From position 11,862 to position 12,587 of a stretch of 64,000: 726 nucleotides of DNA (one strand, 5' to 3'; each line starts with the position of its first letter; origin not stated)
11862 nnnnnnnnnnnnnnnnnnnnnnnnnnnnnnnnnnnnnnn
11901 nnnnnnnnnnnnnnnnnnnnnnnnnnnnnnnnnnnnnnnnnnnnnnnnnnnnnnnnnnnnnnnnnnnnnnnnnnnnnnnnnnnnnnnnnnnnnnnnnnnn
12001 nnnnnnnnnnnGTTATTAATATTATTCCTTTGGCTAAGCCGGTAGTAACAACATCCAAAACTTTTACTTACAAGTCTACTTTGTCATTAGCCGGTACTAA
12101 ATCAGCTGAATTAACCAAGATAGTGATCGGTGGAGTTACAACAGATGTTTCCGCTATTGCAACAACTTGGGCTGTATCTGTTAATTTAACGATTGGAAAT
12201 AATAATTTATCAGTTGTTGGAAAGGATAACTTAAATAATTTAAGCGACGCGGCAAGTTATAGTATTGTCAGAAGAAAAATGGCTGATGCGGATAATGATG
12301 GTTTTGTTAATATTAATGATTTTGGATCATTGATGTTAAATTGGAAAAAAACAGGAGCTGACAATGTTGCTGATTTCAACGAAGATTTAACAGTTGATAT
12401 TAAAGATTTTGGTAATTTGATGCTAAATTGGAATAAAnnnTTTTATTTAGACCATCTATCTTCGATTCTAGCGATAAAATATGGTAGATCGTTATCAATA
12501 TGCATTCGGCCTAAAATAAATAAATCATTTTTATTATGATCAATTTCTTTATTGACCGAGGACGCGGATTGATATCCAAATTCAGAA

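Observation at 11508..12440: Second cohesin+dockerin adaptor protein, with a CE4 deacetylase encoded convergently just downstream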

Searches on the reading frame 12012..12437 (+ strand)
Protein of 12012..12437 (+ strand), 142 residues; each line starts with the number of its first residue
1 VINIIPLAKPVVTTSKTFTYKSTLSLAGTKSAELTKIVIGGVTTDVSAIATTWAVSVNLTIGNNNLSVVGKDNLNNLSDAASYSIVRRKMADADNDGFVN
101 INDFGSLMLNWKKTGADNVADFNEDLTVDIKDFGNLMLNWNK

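Call 49: predict_structure(alignment_id=A4)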
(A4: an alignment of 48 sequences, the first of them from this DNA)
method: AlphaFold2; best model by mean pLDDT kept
length: 142 residues; sequences in the alignment: 48
mean_pLDDT: 96.2   pTM: 0.84
mean pLDDT of the five models: 96.2, 95.6, 95.2, 94.8, 94.9
residues with pLDDT >= 90: 132; 70-90: 10; 50-70: 0; < 50: 0
segments of 3 or more residues with pLDDT < 50: none
pLDDT, mean of each block of 10 residues (from residue 1): 90 97 97 96 90 96 98 97 98 98 98 96 98 99 95
secondary structure, 60 per line:
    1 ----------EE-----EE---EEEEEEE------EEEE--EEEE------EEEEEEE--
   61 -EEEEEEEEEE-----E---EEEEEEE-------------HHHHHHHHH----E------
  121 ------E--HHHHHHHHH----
elements in order: E23-29 E36-39 E42-45 E52-58 E62-71 E81-87 H101-109 H130-138

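Call 53: find_related_loci(query=A5, collection=genome_contigs, flank=10000)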
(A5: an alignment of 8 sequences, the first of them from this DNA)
Query A5 (142 aa) in genome_contigs; peptide patterns used: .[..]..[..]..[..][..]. (x = any residue, [..] = any of these).
599 stretches matched a pattern (row limit reached: there are more); 1 encode a relative of the query (tblastn E <= 1e-3); 1 distinct loci.
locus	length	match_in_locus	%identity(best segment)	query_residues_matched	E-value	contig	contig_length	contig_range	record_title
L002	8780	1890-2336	31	1-142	8e-11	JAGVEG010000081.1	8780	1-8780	MAG: Candidatus Berkelbacteria bacterium isolate WC_12 c_000000132210, whole genome shotgun sequence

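Call 54: fold_search(model_id=the predicted structure, library=pdb)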
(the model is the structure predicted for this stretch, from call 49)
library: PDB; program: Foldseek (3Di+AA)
matches with E <= 10: 1574; with E <= 0.001: 5
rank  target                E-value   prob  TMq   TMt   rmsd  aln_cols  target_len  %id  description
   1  3pe9_B                1.3e-04  1.00  0.41  0.63   3.2        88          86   17  Structures of Clostridium thermocellum CbhA fibronectin(III)-like modules (released 2011-11-23)
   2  3pe9_D                1.3e-04  1.00  0.40  0.62   3.3        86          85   19  Structures of Clostridium thermocellum CbhA fibronectin(III)-like modules (released 2011-11-23)
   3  3pe9_A                2.3e-04  1.00  0.43  0.63   3.4        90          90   18  Structures of Clostridium thermocellum CbhA fibronectin(III)-like modules (released 2011-11-23)
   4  9g5g_A                7.0e-04  1.00  0.45  0.13   3.0        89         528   12  Glycoside Hydrolase Family 157 from Labilibaculum antarcticum (LaGH157) in complex with Laminaribiose (released 2025-05-21)
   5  3pdd                  7.5e-04  1.00  0.42  0.33   4.2       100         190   14  Structures of Clostridium thermocellum CbhA fibronectin(III)-like modules (released 2011-11-23)
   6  2yn3_A                1.1e-03  1.00  0.48  0.26   2.5        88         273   20  Structural insight into the giant calcium-binding adhesin SiiE: implications for the adhesion of Salmonella enterica t (released 2013-04-03)
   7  2yn3_C                1.3e-03  1.00  0.47  0.25   2.5        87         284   21  Structural insight into the giant calcium-binding adhesin SiiE: implications for the adhesion of Salmonella enterica t (released 2013-04-03)
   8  1ug9                  1.3e-03  1.00  0.44  0.08   3.7        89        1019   19  Crystal Structure of Glucodextranase from Arthrobacter globiformis I42 (released 2003-12-09)
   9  2yn5_B                1.8e-03  1.00  0.47  0.25   2.7        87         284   21  Structural insight into the giant calcium-binding adhesin SiiE: implications for the adhesion of Salmonella enterica t (released 2013-04-03)
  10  9fz9_A                2.1e-03  1.00  0.44  0.13   3.0        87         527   13  Glycoside Hydrolase Family 157 from Labilibaculum antarcticum, wild type SeMet derivative (LaGH157) (released 2025-07-16)
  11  9fz9_C                2.3e-03  1.00  0.44  0.13   2.9        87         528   13  Glycoside Hydrolase Family 157 from Labilibaculum antarcticum, wild type SeMet derivative (LaGH157) (released 2025-07-16)
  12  2yn5_A                2.6e-03  1.00  0.47  0.25   2.7        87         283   21  Structural insight into the giant calcium-binding adhesin SiiE: implications for the adhesion of Salmonella enterica t (released 2013-04-03)
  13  9g4n_B                2.6e-03  1.00  0.44  0.13   2.9        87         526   13  Glycoside Hydrolase Family 157 from Labilibaculum antarcticum (LaGH157) E224A mutant in complex with Laminaritriose an (released 2025-05-21)
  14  9g4n_A                2.8e-03  1.00  0.45  0.13   3.1        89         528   12  Glycoside Hydrolase Family 157 from Labilibaculum antarcticum (LaGH157) E224A mutant in complex with Laminaritriose an (released 2025-05-21)
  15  5wa0_A                2.9e-03  1.00  0.43  0.19   4.8       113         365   12  Crystal Structure of the sulfite dehydrogenase, SorT R78Q mutant from Sinorhizobium meliloti (released 2017-10-25)
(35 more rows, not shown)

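Call 75: find_homologous_proteins(query=A4, max_evalue=1e-8)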
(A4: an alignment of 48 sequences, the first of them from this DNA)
Query A4 (48 sequences) (142 aa, profile of the alignment): 9 proteins with E <= 1e-8 among 1342 candidates.
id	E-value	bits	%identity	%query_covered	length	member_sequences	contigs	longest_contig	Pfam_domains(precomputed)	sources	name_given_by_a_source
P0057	2.3e-37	146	31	94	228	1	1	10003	PF00404.25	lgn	-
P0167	8.9e-35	137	30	81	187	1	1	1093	PF00404.25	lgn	-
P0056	2.2e-34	136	33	90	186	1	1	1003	PF00404.25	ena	-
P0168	8.7e-33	131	31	90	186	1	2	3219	PF00404.25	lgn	-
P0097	1.0e-32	131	33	86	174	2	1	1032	PF00404.25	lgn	-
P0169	1.4e-32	130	32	85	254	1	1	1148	PF00404.25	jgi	jgi:hypothetical protein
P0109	3.1e-32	129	30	81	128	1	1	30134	PF00404.25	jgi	jgi:hypothetical protein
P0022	2.7e-30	123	53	64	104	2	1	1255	PF00404.25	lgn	-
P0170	9.3e-10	56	38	33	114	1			PF00404.25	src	-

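Call 81: find_related_loci(query=A5, collection=metagenome_contigs, flank=10000)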
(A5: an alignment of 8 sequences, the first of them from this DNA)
Query A5 (142 aa) in metagenome_contigs; peptide patterns used: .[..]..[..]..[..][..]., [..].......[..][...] (x = any residue, [..] = any of these).
599 stretches matched a pattern (row limit reached: there are more); 42 encode a relative of the query (tblastn E <= 1e-3); 41 distinct loci.
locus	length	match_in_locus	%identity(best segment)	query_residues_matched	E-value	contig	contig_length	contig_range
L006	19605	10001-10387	53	12-140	1e-39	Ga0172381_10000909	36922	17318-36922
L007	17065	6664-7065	46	7-140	4e-35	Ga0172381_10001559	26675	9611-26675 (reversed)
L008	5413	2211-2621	41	9-142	8e-28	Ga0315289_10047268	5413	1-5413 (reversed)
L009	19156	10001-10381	41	17-142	3e-23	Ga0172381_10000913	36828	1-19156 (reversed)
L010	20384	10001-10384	42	10-140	1e-29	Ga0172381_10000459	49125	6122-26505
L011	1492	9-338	35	27-141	2e-13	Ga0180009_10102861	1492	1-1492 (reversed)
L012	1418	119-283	55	87-141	5e-13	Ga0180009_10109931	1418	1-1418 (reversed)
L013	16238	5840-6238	31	6-141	1e-11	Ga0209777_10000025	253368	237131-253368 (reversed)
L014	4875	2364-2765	26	4-140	3e-10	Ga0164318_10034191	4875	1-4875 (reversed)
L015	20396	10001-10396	33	8-141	3e-13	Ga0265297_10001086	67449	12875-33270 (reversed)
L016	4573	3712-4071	30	20-141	3e-9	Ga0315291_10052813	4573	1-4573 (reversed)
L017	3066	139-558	27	8-142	1e-8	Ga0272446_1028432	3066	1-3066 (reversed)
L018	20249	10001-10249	39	62-142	3e-8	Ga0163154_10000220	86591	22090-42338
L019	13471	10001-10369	27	16-140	5e-8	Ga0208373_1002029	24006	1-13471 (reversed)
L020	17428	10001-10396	28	10-142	7e-8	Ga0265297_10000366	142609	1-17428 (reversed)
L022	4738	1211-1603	26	9-140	2e-7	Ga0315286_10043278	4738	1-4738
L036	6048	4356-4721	28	18-140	1e-5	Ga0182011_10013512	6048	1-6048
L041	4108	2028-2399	30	16-140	2e-5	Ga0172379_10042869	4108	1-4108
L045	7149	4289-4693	23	7-142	4e-5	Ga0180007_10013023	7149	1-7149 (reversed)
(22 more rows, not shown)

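Call 84: search_protein_families(library=pfam, proteins=[L013:4913-6247:+, L014:2022-2777:+, L015:9053-10405:+, L016:2569-4080:+, L019:9473-10375:+, L022:788-1615:+, L036:3630-4733:+, L041:1572-2417:+, L045:3908-4699:+, L002:1086-2336:+], max_evalue=0.001)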
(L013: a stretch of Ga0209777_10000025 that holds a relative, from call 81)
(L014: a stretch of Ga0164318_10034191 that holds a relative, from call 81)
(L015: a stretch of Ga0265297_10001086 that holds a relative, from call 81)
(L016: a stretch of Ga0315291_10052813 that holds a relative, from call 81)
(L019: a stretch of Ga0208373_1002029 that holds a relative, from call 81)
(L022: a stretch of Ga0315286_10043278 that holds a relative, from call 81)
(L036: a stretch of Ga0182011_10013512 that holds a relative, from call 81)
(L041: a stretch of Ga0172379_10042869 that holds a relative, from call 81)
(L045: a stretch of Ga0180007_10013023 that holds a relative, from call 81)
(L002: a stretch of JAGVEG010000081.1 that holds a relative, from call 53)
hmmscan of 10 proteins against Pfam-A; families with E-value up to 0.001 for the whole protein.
L013:4913-6247:+ (445 aa): 1 family
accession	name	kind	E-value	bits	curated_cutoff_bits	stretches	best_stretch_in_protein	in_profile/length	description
PF00404.24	Dockerin_1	-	0.0004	21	22.9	1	394-437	2-52/57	Dockerin type I domain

L014:2022-2777:+ (252 aa): 1 family
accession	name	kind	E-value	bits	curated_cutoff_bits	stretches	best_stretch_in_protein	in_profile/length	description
PF00404.24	Dockerin_1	-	2.1e-05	25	22.9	1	201-244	2-52/57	Dockerin type I domain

L015:9053-10405:+ (451 aa): 2 families
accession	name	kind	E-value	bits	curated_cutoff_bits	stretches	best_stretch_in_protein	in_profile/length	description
PF00041.27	fn3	-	4.2e-06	27.3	25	1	226-301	15-81/84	Fibronectin type III domain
PF00404.24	Dockerin_1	-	0.00021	21.9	22.9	1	400-443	2-52/57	Dockerin type I domain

L016:2569-4080:+ (504 aa): 1 family
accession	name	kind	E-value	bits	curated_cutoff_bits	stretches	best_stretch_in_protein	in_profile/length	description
PF00041.27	fn3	-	1.2e-07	32.2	25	1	272-354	9-82/84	Fibronectin type III domain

L019:9473-10375:+ (301 aa): 1 family
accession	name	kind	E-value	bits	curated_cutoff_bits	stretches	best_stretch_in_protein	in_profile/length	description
PF00404.24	Dockerin_1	-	5.5e-07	30.1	22.9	1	252-296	2-53/57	Dockerin type I domain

L022:788-1615:+ (276 aa): 1 family
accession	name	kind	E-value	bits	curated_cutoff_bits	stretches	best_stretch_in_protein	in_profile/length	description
PF00404.24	Dockerin_1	-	3.8e-07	30.6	22.9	1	225-269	2-53/57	Dockerin type I domain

L036:3630-4733:+ (368 aa): 1 family
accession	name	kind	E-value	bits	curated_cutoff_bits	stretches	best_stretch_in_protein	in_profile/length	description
PF00404.24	Dockerin_1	-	0.00022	21.8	22.9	1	317-361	2-53/57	Dockerin type I domain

L041:1572-2417:+ (282 aa): 1 family
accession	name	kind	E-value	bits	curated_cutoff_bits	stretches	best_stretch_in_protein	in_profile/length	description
PF00404.24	Dockerin_1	-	4.9e-05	23.9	22.9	1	229-273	2-53/57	Dockerin type I domain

L045:3908-4699:+ (264 aa): 1 family
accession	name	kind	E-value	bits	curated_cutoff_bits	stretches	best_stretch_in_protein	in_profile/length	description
PF00404.24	Dockerin_1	-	2.2e-06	28.2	22.9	1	213-257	2-53/57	Dockerin type I domain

L002:1086-2336:+ (417 aa): 1 family
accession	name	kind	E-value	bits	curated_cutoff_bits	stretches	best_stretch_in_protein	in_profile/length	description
PF00404.24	Dockerin_1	-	0.00051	20.6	22.9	0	353-380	26-53/57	Dockerin type I domain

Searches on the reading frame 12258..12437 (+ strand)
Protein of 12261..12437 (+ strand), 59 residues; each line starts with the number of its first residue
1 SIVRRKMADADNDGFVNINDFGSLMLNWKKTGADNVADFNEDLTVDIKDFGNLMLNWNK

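Call 10: search_protein_families(library=pfam, proteins=[window:12261-12437:+], max_evalue=10)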
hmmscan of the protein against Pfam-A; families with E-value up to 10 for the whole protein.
seq(59 aa): 5 families
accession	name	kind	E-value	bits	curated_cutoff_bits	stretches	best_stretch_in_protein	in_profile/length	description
PF00036.39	EF-hand_1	-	0.0003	20.6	25.4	1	6-25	7-26/29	EF hand domain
PF13405.12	EF-hand_6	-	0.00042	20.3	25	1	6-25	7-26/30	EF-hand domain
PF13499.12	EF-hand_7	-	0.013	16.2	30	1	6-27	9-30/67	EF-hand domain pair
PF13202.12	EF-hand_5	-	0.08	12.9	25.9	1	6-25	6-25/25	EF hand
PF00404.24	Dockerin_1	-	0.13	12.9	22.9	2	5-22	33-50/57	Dockerin type I domain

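Call 28: search_protein_families(library=pfam, alignment_id=A1, max_evalue=0.01)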
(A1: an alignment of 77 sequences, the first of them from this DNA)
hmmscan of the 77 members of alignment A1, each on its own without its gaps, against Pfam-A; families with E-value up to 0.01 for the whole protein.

A. member 1, seq(60 aa): 2 families
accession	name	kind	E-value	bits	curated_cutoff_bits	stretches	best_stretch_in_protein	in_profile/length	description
PF00036.39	EF-hand_1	-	0.00031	20.5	25.4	1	7-26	7-26/29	EF hand domain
PF13405.12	EF-hand_6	-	0.00045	20.2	25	0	7-26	7-26/30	EF-hand domain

B. families by the number of members that match (of 77 scanned): 10 families
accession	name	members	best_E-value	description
PF00404.24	Dockerin_1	71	3.9e-11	Dockerin type I domain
PF00036.39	EF-hand_1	32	4.7e-08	EF hand domain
PF13405.12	EF-hand_6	27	3.9e-06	EF-hand domain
PF13499.12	EF-hand_7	19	1.9e-05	EF-hand domain pair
PF13833.12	EF-hand_8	16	7e-07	EF-hand domain pair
PF13202.12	EF-hand_5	16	4.6e-06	EF hand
PF13517.12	FG-GAP_3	3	8.9e-06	FG-GAP-like repeat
PF01839.29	FG-GAP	2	0.001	FG-GAP repeat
PF20615.3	DUF6802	1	0.0042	Family of unknown function (DUF6802)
PF19622.4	DUF6127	1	0.0099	Family of unknown function (DUF6127)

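Call 29: search_solved_structures(query=A1, max_evalue=1, show_alignments=3)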
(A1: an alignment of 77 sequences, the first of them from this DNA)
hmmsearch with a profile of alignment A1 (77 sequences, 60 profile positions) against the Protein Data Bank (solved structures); distinct sequences matched with E-value up to 1: 319 (the best 60 are shown).
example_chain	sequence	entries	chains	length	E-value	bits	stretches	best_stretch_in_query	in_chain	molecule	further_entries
2y3n_B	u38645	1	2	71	3.2e-11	45.9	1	7-60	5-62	CELLULOSOMAL FAMILY-48 PROCESSIVE GLYCOSIDE HYDROLASE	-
1daq_A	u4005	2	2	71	2.4e-09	39.9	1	6-54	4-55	ENDOGLUCANASE SS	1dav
2mte_A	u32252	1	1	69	2.5e-09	39.8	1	7-54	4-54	Cellulose 1,4-beta-cellobiosidase (reducing end) CelS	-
4fl4_A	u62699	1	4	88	2.6e-09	39.8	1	3-55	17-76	Glycoside hydrolase family 9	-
2jnk_A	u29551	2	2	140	2.4e-08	36.6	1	5-54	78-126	Hyalurononglucosaminidase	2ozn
5nrk_B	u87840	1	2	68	2.1e-07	33.7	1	7-55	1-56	DocCel5: Type I dockerin repeat domain from A. cellulolyticus family 5 endoglucanase WP_01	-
2k0j_A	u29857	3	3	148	2.7e-07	33.3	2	8-57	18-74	calmodulin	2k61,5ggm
5nrm_B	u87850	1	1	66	4.9e-07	32.5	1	7-55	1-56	DocCel5: Type I dockerin repeat domain from A. cellulolyticus family 5 endoglucanase WP_01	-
3u0k_A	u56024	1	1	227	4.9e-07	32.5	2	8-57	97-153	RCaMP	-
2yik_A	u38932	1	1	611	8.3e-07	31.7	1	8-54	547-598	ENDOGLUCANASE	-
5i0i_E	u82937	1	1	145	8.7e-07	31.7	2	8-56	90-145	Calmodulin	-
1ahr_A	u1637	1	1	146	1.1e-06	31.4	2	8-56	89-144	CALMODULIN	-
6hcs_A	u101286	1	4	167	1.2e-06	31.3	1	8-56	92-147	Calmodulin-1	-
1mxe_A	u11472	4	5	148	1.4e-06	31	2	8-56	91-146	Calmodulin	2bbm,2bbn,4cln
2lv6_A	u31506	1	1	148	1.4e-06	31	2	8-56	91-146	Calmodulin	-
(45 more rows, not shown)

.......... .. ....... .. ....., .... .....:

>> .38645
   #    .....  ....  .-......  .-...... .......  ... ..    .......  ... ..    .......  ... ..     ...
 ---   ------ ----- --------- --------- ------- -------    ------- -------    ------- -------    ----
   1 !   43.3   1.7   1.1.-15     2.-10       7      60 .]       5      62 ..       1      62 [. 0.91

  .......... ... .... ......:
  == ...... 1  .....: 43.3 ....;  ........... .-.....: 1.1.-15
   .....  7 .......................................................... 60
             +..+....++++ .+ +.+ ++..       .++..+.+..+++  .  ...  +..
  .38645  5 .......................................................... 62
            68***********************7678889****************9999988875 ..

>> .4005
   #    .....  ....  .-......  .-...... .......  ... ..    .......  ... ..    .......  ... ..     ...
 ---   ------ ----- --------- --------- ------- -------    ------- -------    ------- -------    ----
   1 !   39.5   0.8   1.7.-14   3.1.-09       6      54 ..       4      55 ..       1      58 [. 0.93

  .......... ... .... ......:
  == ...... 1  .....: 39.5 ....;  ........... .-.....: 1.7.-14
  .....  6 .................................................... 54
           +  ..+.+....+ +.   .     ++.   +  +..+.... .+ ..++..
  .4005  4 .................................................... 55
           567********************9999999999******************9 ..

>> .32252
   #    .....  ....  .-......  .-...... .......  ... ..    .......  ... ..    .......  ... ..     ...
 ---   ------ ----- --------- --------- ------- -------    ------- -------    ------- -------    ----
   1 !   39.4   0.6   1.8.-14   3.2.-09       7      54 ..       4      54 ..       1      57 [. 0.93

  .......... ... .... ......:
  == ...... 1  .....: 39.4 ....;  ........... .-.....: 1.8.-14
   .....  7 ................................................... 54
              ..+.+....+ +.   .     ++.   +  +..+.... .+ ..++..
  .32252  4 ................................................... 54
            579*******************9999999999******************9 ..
